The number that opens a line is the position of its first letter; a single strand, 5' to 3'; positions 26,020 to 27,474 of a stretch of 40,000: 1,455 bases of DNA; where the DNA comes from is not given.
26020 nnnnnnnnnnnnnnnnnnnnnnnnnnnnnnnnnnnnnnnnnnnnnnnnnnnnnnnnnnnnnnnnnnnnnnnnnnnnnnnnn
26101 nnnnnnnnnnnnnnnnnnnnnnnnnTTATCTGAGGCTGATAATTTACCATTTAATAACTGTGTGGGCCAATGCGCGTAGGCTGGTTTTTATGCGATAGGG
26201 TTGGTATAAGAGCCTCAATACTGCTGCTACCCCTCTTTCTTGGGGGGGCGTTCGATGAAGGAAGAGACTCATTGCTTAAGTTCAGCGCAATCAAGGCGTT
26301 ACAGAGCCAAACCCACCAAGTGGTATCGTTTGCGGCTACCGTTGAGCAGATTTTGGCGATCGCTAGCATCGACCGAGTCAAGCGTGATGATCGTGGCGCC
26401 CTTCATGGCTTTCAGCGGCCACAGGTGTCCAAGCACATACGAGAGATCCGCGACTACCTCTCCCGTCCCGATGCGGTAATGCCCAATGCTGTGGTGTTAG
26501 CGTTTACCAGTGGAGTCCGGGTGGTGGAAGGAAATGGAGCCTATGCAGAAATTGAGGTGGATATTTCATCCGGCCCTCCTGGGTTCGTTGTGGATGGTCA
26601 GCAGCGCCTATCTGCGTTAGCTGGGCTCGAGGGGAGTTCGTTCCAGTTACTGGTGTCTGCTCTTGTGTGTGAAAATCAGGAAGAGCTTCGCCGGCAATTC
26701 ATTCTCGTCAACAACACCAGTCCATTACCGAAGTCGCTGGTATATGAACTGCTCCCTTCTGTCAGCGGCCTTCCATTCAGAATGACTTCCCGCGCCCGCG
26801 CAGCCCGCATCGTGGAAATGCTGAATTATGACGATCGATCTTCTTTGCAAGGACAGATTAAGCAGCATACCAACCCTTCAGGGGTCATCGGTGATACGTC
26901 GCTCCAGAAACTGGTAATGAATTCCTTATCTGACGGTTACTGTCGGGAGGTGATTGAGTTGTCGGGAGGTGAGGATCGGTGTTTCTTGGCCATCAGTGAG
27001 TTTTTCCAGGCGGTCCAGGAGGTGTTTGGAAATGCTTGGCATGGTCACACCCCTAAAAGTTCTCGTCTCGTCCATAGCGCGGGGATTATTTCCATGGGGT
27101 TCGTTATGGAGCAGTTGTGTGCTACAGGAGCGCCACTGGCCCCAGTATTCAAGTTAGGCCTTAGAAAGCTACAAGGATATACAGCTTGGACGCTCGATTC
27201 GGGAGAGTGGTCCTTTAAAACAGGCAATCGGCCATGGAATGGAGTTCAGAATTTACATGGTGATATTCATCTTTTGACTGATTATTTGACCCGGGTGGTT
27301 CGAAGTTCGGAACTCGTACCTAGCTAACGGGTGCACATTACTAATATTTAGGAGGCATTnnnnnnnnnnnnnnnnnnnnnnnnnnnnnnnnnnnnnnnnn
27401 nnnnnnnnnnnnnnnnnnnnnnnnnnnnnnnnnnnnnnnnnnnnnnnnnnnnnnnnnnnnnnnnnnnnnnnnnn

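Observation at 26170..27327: Second DGQHR paralogue, divergently transcribed, same 351-aa length if it starts at TTG 26272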

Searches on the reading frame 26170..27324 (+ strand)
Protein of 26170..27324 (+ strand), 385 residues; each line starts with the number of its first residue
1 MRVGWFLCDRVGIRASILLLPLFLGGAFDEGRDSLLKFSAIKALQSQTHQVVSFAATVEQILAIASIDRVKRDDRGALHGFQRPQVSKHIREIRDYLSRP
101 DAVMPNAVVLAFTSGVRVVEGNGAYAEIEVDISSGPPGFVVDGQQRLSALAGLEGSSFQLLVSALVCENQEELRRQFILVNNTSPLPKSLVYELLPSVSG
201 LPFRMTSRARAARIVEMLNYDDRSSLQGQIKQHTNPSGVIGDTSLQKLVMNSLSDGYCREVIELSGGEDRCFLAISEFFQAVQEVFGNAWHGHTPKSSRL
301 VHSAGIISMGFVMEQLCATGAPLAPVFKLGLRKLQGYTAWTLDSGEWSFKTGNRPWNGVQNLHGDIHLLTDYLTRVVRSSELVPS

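Call 7: search_protein_families(library=ncbifam, proteins=[window:26170-27324:+])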
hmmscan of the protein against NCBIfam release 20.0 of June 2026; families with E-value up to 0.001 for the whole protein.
window:26170-27324:+ (385 aa): 3 families
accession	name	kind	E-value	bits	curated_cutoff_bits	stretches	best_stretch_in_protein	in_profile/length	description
NF041060.1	DpdB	equivalog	1.3e-105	353.2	300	1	36-373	1-352/352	DGQHR domain-containing protein DpdB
TIGR03187.1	DGQHR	domain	6.1e-43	147.5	58.85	1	40-316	1-275/276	DGQHR domain-containing protein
TIGR04172.1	DGQHR_dnd_1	hypoth_equivalog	1.6e-07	30.7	450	1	59-256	21-237/381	DNA phosphorothioation-associated DGQHR protein 1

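Call 8: search_protein_families(library=pfam, proteins=[window:26170-27324:+])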
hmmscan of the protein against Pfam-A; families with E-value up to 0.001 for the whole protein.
window:26170-27324:+ (385 aa): 1 family
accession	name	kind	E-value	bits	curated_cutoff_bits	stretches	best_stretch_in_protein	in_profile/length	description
PF14072.11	DndB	-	6.1e-11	42.4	29.1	1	40-374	3-332/338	DNA-sulfur modification-associated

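Call 11: find_homologous_proteins(query=window:26170-27324:+, max_evalue=1e-20)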
Query window:26170-27324:+ (385 aa): 3025 proteins with E <= 1e-20 among 8000 candidates; the best 120 are listed.
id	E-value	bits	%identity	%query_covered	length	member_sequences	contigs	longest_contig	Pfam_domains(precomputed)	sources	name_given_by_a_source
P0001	2.2e-234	796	94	100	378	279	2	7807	PF14072.12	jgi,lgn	jgi:DGQHR domain-containing protein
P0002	3.1e-213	726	89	96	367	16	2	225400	PF14072.12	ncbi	-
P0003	1.7e-211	720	86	97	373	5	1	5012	PF14072.12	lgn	-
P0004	1.5e-210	717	89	91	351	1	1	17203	PF14072.12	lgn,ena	-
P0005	9.3e-195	665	88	86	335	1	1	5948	PF14072.12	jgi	-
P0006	3.1e-185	634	79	90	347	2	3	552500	PF14072.12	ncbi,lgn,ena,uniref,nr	ncbi:DGQHR domain-containing protein DpdB [Pseudomonas putida]|uniref:DGQHR domain-containing protei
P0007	4.6e-180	617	78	90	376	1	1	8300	PF14072.12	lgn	-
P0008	5.0e-180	617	79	90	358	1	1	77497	PF14072.12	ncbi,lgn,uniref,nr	ncbi:DGQHR domain-containing protein [Pseudomonas duriflava]|uniref:DGQHR domain-containing protein 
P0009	2.6e-174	598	74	90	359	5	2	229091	PF14072.12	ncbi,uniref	ncbi:DGQHR domain-containing protein DpdB [Pseudomonas aeruginosa]|uniref:DGQHR domain-containing pr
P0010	2.8e-174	598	75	89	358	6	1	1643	PF14072.12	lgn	-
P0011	3.3e-174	598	75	89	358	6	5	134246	PF14072.12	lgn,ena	-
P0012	1.1e-173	596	73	91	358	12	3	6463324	PF14072.12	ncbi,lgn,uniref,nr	ncbi:DGQHR domain-containing protein DpdB [Pseudomonas aeruginosa]|uniref:DGQHR domain-containing pr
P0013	1.8e-173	595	74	90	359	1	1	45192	PF14072.12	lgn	-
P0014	2.2e-173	595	76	89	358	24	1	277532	PF14072.12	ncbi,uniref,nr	ncbi:DGQHR domain-containing protein DpdB [Pseudomonas oryzihabitans]|uniref:DGQHR domain-containing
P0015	2.4e-173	595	73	90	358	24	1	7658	PF14072.12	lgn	-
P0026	9.8e-167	573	70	92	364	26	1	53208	PF14072.12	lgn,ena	-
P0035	1.6e-131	457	60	90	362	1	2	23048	PF14072.12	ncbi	-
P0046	2.2e-125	437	58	89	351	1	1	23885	PF14072.12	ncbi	ncbi:DGQHR domain-containing protein DpdB [Magnetococcales bacterium HHB-1]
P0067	4.4e-119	416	56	89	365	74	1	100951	PF14072.12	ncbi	ncbi:DGQHR domain-containing protein (plasmid) [Rhizobium binae]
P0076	1.1e-117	412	56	89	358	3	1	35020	PF14072.12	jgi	jgi:DGQHR domain-containing protein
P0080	1.6e-117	411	53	89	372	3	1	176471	PF14072.12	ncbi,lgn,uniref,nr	ncbi:DGQHR domain-containing protein [Rhodomicrobium vannielii ATCC 17100]|uniref:DGQHR domain-conta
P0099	5.6e-115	403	55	89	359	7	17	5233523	PF14072.12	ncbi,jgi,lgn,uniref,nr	ncbi:DGQHR domain-containing protein [Methylomonas sp. LW13]|uniref:DGQHR domain-containing protein 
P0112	1.8e-114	401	54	91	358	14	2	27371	PF14072.12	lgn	-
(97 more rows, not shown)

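Call 14: search_solved_structures(query=window:26272-27324:+, max_evalue=0.01, show_alignments=1)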
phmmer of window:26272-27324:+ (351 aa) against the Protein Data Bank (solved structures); distinct sequences matched with E-value up to 0.01: 0.

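Call 18: find_related_loci(query=window:26272-27324:+, collection=genome_contigs, flank=10000)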
Query window:26272-27324:+ (351 aa) in genome_contigs; peptide patterns used: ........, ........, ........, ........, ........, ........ (x = any residue, [..] = any of these).
73 stretches matched a pattern; 8 encode a relative of the query (tblastn E <= 1e-3); 8 distinct loci.
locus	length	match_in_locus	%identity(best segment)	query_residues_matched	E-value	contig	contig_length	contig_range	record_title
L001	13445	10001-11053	99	1-351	0e+0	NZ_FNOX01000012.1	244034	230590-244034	Pseudomonas salomonii strain ICMP 14252, whole genome shotgun sequence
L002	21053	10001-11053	99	1-351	0e+0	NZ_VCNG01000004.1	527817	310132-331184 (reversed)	Pseudomonas sp. ICMP22404 contig00004, whole genome shotgun sequence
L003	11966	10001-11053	99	1-351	0e+0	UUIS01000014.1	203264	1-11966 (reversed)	Pseudomonas sp. 286 isolate p2.C9 genome assembly, contig: 14, whole genome shotgun sequence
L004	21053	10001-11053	98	1-351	0e+0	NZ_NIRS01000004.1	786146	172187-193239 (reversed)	Pseudomonas laurylsulfatiphila strain AP3_16 contig4, whole genome shotgun sequence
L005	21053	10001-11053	96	1-351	0e+0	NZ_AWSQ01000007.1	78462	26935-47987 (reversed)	Pseudomonas taeanensis MS-3 contig_07, whole genome shotgun sequence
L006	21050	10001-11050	94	1-350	0e+0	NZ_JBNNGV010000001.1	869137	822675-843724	Pseudomonas sp. NPDC078416 NPDC078416_31_G9.ctg-0001, whole genome shotgun sequence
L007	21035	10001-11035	79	1-345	0e+0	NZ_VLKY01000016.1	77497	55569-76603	Pseudomonas duriflava strain CGMCC 1.6858 IQ22DRAFT_scaffold00016.16, whole genome shotgun sequence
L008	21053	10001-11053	91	1-351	0e+0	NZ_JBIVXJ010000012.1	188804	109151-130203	Pseudomonas sp. NPDC090592 NPDC090592_414_F11.ctg-0012, whole genome shotgun sequence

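Call 22: find_encoding_contigs(protein=P0012, flank=10000, max_places=2)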
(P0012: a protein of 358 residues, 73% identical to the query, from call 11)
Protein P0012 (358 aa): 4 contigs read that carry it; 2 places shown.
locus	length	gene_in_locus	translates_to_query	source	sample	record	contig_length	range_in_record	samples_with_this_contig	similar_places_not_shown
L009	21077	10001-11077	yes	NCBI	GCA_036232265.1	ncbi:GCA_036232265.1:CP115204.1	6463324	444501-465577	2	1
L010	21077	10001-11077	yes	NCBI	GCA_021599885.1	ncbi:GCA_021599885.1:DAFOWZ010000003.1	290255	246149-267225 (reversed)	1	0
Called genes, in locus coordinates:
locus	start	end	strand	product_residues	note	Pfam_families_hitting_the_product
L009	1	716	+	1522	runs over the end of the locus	PF00270:DEAD, PF04851:ResIII (faint), PF00270:DEAD (weak), PF00271:Helicase_C (weak)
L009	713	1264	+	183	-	PF13091:PLDc_2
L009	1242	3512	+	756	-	PF28109:DpdD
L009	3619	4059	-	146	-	PF01242:PTPS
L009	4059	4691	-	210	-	PF04055:Radical_SAM (weak)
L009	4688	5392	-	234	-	PF06508:QueC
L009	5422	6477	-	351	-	PF14072:DndB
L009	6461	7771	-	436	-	PF01702:TGT (weak)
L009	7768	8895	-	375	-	PF14072:DndB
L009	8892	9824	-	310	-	-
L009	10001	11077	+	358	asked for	PF14072:DndB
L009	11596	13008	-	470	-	PF13356:Arm-DNA-bind_3, PF22022:Phage_int_M, PF00589:Phage_integrase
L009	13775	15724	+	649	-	PF07693:KAP_NTPase, PF13191:AAA_16 (faint)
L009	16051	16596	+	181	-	PF28083:QatB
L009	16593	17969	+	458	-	-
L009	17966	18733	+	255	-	PF01026:TatD_DNase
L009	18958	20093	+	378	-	PF01527:HTH_Tnp_1, PF13518:HTH_28 (faint), PF13276:HTH_21, PF00665:rve, PF13683:rve_3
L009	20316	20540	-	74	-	PF08845:SymE_toxin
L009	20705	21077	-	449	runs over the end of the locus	-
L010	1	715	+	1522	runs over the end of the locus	PF00270:DEAD, PF04851:ResIII (faint), PF00270:DEAD (weak), PF00271:Helicase_C (weak)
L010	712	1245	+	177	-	PF13091:PLDc_2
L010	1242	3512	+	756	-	PF28109:DpdD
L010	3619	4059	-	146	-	PF01242:PTPS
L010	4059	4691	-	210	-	PF04055:Radical_SAM (weak)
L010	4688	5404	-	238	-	PF06508:QueC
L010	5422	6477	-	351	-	PF14072:DndB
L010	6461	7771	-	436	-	PF01702:TGT (weak)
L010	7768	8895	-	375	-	PF14072:DndB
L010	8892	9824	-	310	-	-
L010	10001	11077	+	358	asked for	PF14072:DndB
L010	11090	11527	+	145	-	-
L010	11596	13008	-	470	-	PF13356:Arm-DNA-bind_3, PF22022:Phage_int_M, PF00589:Phage_integrase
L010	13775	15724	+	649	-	PF07693:KAP_NTPase, PF13191:AAA_16 (faint)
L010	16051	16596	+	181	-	PF28083:QatB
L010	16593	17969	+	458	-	-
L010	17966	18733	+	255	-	PF01026:TatD_DNase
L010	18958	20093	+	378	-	PF01527:HTH_Tnp_1, PF13518:HTH_28 (faint), PF13276:HTH_21, PF00665:rve, PF13683:rve_3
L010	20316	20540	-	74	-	PF08845:SymE_toxin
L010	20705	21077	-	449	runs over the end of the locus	-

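Call 23: find_encoding_contigs(protein=P0099, flank=10000, max_places=2)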
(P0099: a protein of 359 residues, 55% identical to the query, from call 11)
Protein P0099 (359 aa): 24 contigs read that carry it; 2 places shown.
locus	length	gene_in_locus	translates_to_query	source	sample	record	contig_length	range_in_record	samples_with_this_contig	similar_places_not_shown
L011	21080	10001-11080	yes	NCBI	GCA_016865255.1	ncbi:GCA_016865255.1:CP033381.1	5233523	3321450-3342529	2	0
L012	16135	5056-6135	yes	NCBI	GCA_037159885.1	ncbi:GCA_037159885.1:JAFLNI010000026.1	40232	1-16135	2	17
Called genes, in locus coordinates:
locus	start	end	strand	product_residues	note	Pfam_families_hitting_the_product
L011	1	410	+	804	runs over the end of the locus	PF11130:TraC_F_IV, PF19044:P-loop_TraG, PF12846:AAA_10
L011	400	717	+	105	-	-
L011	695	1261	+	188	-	PF10502:Peptidase_S26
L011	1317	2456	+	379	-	PF09673:TrbC_Ftype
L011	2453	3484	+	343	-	PF06834:TraU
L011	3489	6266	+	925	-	PF06986:F_T4SS_TraN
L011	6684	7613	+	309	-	-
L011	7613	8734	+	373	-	PF14072:DndB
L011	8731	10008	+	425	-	PF01702:TGT (faint)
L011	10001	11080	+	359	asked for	PF14072:DndB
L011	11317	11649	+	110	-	PF00816:Histone_HNS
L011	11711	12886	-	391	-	PF14072:DndB (weak)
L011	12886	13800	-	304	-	-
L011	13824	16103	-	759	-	PF28109:DpdD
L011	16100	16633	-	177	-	PF13091:PLDc_2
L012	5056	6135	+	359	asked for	PF14072:DndB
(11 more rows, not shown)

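Call 24: find_encoding_contigs(protein=P0080, flank=10000, max_places=2)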
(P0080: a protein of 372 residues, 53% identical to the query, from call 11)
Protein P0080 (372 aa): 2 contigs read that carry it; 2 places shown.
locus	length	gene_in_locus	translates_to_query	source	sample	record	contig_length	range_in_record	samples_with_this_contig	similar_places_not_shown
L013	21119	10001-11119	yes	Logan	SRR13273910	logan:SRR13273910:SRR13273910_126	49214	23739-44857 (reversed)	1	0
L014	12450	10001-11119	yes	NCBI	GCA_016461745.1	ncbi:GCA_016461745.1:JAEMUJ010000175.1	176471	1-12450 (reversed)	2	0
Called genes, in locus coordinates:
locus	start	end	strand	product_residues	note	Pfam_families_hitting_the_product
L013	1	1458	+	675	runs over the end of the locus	PF12728:HTH_17, PF00270:DEAD, PF04851:ResIII, PF18766:SWI2_SNF2 (weak), PF00271:Helicase_C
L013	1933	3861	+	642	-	PF02195:ParB_N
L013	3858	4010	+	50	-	-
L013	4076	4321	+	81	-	-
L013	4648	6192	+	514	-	PF00239:Resolvase, PF07508:Recombinase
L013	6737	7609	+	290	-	PF21818:DUF6884 (weak)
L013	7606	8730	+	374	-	PF14072:DndB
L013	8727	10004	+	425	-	-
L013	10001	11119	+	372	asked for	PF14072:DndB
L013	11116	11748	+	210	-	PF04055:Radical_SAM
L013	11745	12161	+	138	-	PF01242:PTPS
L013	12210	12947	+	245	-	PF06508:QueC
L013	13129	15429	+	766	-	PF12705:PDDEXK_1 (weak)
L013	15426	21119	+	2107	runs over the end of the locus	PF13086:AAA_11 (faint), PF13245:AAA_19, PF13604:AAA_30 (weak), PF13087:AAA_12, PF00270:DEAD (weak), PF00271:Helicase_C (faint)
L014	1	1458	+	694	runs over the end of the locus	PF12728:HTH_17, PF00270:DEAD, PF04851:ResIII, PF18766:SWI2_SNF2 (weak), PF00271:Helicase_C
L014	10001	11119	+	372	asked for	PF14072:DndB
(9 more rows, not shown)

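Call 26: find_encoding_contigs(protein=P0035, flank=10000, max_places=1)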
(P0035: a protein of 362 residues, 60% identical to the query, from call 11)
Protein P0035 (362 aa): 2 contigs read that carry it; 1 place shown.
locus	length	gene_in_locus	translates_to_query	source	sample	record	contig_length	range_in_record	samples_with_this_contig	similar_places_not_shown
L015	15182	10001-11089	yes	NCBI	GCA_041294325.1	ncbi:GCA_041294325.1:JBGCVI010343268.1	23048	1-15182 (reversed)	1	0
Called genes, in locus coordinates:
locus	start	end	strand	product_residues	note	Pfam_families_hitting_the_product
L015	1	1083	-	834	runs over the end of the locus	PF00270:DEAD, PF00271:Helicase_C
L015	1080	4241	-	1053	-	PF00176:SNF2-rel_dom (weak), PF04851:ResIII (faint), PF00271:Helicase_C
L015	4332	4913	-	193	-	PF00872:Transposase_mut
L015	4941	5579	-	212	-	PF00872:Transposase_mut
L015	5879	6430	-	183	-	PF02592:Vut_1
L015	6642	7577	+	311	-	PF21818:DUF6884 (weak)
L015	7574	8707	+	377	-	PF14072:DndB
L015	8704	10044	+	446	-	-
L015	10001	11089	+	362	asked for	PF14072:DndB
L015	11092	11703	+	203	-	PF06508:QueC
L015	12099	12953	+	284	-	PF18928:DUF5677 (faint)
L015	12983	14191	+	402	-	-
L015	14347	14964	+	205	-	-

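Call 27: find_encoding_contigs(protein=P0046, flank=10000, max_places=1)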
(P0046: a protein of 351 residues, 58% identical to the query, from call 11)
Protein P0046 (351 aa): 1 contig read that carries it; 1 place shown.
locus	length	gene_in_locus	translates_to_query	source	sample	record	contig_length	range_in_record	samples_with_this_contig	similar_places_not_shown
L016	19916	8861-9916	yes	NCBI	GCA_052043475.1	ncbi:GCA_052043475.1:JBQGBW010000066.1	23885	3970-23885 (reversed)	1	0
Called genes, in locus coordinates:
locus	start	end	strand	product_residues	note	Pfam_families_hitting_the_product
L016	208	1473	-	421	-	PF01807:Zn_ribbon_DnaG, PF13362:Toprim_3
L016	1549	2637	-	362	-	PF10547:P22_AR_N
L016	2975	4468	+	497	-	-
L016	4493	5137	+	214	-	-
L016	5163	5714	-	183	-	PF00436:SSB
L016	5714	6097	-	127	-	-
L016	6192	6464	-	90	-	PF01381:HTH_3 (weak), PF15943:YdaS_toxin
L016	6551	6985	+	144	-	PF12844:HTH_19 (weak), PF21716:dnstrm_HI1420 (weak), PF01381:HTH_3, PF13443:HTH_26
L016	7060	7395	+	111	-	-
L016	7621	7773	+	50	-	-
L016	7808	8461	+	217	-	PF13242:Hydrolase_like (weak)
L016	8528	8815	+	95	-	-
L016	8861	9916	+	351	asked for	PF14072:DndB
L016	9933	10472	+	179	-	PF13242:Hydrolase_like (weak)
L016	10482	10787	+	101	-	PF12728:HTH_17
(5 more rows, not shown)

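Call 28: find_encoding_contigs(protein=P0067, flank=10000, max_places=1)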
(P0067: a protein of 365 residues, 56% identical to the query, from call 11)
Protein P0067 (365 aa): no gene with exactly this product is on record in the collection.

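Call 33: find_encoding_contigs(protein=P0112, flank=10000, max_places=1)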
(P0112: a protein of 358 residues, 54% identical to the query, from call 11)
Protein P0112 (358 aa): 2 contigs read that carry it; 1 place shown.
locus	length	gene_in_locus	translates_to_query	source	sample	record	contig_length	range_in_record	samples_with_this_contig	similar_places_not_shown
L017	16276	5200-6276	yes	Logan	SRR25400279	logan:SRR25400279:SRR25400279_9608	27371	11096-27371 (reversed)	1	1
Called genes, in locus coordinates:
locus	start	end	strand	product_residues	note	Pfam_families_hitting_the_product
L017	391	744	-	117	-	PF13560:HTH_31 (faint)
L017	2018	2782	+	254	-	-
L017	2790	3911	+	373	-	PF14072:DndB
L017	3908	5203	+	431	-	-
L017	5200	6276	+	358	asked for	PF14072:DndB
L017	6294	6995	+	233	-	PF06508:QueC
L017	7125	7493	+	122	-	PF01242:PTPS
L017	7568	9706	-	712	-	PF28109:DpdD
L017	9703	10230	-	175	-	PF13091:PLDc_2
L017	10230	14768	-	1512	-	PF00270:DEAD (weak), PF00271:Helicase_C (weak)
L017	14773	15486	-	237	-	-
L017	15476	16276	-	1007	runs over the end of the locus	PF13401:AAA_22 (faint)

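Call 34: find_encoding_contigs(protein=P0076, flank=10000, max_places=1)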
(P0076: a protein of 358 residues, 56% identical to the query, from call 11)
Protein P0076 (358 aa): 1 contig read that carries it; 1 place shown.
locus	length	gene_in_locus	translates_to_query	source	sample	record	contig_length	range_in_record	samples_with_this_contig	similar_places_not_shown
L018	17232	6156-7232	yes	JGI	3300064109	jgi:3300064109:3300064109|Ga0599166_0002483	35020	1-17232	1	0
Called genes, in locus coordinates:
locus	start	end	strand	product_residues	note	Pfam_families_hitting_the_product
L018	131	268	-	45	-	-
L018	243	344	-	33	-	-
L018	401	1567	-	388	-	PF14072:DndB (faint)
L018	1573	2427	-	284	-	PF01844:HNH (weak), PF14279:HNH_5 (weak)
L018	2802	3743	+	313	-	PF21818:DUF6884 (faint)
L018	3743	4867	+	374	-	PF14072:DndB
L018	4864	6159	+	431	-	PF01702:TGT (faint)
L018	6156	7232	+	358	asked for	PF14072:DndB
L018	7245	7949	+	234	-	PF06508:QueC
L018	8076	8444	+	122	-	PF01242:PTPS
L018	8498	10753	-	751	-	PF28109:DpdD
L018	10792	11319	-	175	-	PF13091:PLDc_2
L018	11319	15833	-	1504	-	PF00270:DEAD, PF00271:Helicase_C (weak)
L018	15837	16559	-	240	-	-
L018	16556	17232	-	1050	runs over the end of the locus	PF13191:AAA_16 (weak), PF13401:AAA_22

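Call 35: find_encoding_contigs(protein=P0026, flank=10000, max_places=1)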
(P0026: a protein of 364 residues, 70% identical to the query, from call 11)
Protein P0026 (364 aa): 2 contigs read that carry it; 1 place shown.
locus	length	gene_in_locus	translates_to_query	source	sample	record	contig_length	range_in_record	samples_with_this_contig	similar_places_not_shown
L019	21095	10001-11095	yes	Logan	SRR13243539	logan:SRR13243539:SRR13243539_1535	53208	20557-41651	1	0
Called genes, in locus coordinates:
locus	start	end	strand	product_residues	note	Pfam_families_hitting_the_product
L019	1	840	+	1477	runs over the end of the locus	PF00270:DEAD, PF00271:Helicase_C (weak)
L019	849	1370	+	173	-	PF13091:PLDc_2 (weak)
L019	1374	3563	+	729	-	PF28109:DpdD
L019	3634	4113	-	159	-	PF01242:PTPS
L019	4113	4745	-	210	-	PF04055:Radical_SAM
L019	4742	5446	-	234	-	PF06508:QueC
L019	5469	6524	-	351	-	PF14072:DndB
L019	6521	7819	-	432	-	PF01702:TGT (weak)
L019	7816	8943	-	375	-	PF14072:DndB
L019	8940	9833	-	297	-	-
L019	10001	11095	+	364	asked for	PF14072:DndB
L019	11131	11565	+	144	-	-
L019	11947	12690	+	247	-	-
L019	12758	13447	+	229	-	-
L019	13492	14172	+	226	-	-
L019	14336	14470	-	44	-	-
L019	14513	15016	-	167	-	PF27765:UCP032817-like, PF07173:GRDP-like (faint)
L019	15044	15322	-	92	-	PF24732:ParE_like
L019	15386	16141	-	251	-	-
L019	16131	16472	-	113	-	-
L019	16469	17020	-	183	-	-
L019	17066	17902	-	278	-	PF13391:HNH_2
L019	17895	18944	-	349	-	PF13280:WYL, PF25583:WCX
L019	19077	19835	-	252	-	-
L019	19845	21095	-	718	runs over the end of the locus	PF13401:AAA_22 (faint), PF05496:RuvB_N (faint), PF13191:AAA_16 (faint), PF20030:bpMoxR (faint), PF00004:AAA, PF00910:RNA_helicase (faint), PF07728:AAA_5 (weak), PF00004:AAA, +1 more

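Call 39: search_protein_families(library=padloc, proteins=[window:26272-27324:+, L010:11090-11524:+, L019:11131-11562:+], max_evalue=0.01)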
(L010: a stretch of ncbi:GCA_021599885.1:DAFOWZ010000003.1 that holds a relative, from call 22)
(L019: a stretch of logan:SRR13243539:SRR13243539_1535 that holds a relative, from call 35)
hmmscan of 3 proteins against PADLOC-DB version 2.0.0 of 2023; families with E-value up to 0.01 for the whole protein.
window:26272-27324:+ (351 aa): 2 families
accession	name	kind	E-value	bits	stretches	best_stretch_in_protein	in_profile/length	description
PDLC02811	DpdB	-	2.8e-114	379.8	1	2-346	5-365/370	DpdB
PDLC02812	DpdB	-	7.9e-23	79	1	6-279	7-297/400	DpdB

L010:11090-11524:+ (145 aa): 0 families

L019:11131-11562:+ (144 aa): 0 families

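Call 40: search_protein_families(library=pfam, proteins=[L010:11090-11524:+, L019:11131-11562:+, L002:11089-11526:+], max_evalue=10)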
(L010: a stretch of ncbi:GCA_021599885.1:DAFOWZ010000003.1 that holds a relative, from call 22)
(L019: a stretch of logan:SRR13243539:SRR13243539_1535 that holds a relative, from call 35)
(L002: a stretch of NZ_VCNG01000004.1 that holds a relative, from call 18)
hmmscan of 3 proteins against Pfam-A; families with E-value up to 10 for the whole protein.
L010:11090-11524:+ (145 aa): 0 families

L019:11131-11562:+ (144 aa): 0 families

L002:11089-11526:+ (145 aa): 1 family
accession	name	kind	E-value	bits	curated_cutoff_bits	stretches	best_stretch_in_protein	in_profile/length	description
PF16043.11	DUF4795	-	0.14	12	34.8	1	12-47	76-111/208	Domain of unknown function (DUF4795)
